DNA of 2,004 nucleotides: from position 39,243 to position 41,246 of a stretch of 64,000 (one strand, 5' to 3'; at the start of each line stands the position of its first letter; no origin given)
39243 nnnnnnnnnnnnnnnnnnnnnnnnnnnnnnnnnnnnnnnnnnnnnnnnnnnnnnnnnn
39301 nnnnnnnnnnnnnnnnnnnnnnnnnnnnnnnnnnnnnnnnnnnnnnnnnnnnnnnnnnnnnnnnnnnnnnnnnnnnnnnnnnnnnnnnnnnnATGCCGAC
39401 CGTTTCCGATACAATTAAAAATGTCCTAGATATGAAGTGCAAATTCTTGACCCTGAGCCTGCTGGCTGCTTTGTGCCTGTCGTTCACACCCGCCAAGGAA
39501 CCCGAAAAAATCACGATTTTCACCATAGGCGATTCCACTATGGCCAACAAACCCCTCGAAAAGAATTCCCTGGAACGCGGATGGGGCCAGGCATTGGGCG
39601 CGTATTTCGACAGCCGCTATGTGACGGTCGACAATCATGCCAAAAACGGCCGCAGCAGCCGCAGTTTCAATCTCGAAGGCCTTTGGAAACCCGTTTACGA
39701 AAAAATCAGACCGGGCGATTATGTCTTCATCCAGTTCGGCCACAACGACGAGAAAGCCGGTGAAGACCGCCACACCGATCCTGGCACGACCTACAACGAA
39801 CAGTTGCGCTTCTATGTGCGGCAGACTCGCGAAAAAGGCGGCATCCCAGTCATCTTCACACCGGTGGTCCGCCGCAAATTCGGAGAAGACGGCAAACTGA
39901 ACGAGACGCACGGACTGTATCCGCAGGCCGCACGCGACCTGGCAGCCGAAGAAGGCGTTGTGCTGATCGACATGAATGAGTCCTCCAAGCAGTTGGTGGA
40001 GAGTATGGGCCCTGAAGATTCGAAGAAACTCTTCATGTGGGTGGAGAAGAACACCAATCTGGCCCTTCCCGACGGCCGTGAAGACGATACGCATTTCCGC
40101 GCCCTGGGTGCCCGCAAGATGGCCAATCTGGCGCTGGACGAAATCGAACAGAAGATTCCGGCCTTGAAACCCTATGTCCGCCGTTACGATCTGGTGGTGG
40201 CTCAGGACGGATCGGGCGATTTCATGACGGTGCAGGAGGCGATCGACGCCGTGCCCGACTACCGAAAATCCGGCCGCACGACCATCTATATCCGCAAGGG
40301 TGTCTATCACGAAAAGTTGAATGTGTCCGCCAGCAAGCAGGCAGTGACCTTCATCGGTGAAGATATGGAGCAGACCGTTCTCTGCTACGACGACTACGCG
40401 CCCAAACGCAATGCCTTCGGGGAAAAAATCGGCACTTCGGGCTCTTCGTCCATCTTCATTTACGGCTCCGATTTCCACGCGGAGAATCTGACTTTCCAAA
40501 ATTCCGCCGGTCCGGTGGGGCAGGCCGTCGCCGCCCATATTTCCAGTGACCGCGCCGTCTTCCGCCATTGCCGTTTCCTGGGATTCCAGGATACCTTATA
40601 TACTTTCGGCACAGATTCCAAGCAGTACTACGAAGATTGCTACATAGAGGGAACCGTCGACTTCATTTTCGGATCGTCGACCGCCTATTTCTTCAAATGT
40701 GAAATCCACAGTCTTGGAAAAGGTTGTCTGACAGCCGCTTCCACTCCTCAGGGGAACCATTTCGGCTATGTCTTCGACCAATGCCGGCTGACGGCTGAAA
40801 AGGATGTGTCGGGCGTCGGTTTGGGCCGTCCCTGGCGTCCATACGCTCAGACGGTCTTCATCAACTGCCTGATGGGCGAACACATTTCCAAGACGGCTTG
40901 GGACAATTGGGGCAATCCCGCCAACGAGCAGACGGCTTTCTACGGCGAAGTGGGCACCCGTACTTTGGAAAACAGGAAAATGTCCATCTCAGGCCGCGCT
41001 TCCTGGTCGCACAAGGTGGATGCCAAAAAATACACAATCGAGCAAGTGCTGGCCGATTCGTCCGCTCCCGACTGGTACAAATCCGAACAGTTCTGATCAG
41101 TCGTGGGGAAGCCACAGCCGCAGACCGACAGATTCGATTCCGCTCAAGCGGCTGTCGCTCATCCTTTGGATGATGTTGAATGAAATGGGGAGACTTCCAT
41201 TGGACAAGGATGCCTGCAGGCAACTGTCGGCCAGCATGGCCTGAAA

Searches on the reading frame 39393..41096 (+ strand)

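Call 81: search_protein_families(library=pfam, max_evalue=0.000001, proteins=[window:39393-41096:+])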
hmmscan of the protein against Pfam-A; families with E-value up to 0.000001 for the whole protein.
window:39393-41096:+ (567 aa): 3 families
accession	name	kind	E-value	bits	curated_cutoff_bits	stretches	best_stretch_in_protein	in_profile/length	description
PF01095.25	Pectinesterase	-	3.5e-63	213.6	27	1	266-553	1-295/298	Pectinesterase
PF13472.12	Lipase_GDSL_2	-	7.3e-17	62.9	32.9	1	45-241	2-177/178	GDSL-like Lipase/Acylhydrolase family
PF00657.28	Lipase_GDSL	-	3.7e-10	40.7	23.6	1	42-246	1-207/208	GDSL-like Lipase/Acylhydrolase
